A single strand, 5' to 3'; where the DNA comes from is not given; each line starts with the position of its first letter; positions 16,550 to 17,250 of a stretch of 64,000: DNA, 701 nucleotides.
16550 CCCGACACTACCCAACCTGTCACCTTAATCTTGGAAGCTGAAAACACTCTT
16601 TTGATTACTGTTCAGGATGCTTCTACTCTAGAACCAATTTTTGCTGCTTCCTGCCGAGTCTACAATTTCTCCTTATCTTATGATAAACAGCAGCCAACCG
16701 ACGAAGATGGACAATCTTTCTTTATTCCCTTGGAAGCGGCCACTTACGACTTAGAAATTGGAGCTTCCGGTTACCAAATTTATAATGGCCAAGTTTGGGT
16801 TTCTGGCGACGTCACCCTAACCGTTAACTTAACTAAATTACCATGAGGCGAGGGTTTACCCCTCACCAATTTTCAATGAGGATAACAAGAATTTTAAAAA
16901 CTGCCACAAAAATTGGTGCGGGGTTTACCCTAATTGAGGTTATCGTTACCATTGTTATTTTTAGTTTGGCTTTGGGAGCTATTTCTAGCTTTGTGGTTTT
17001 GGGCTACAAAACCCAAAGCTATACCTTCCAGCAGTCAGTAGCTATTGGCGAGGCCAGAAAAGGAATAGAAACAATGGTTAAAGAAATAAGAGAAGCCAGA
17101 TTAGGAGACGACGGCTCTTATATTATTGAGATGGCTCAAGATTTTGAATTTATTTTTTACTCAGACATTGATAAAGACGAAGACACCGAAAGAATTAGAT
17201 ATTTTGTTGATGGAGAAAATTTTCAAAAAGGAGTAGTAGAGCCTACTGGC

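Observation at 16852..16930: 59-nt MITE-like insertion (10-bp inverted termini, 10-bp flanking duplication) in frame at a prepilin cleavage motif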

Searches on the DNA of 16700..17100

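Call 81: search_rna_families(source=window, start=16700, end=17100, threshold=evalue, max_evalue=1)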
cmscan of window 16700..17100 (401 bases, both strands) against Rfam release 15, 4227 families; matches with E-value up to 1: 4.
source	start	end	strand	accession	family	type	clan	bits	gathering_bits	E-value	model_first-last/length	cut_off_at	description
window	16850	16932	+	RF04251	MIR5070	Gene; miRNA;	CL00139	21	100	0.15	1-116/116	no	MIR5070 microRNA precursor family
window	16856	16926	+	RF00904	mir-392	Gene; miRNA;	-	19.7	62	0.34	1-75/75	no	mir-392 microRNA precursor family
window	16851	16931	+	RF02792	sRNA162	Gene; antisense;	-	19.6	78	0.29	99-183/190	no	Archaeal Small RNA 162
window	16980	17012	-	RF01335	CRISPR-DR22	Gene; CRISPR;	-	17.6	50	0.39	1-36/36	no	CRISPR RNA direct repeat element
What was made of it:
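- On Known RNA family (Rfam): Only sub-threshold generic hairpin matches, E 0.15-0.4 (call 81).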
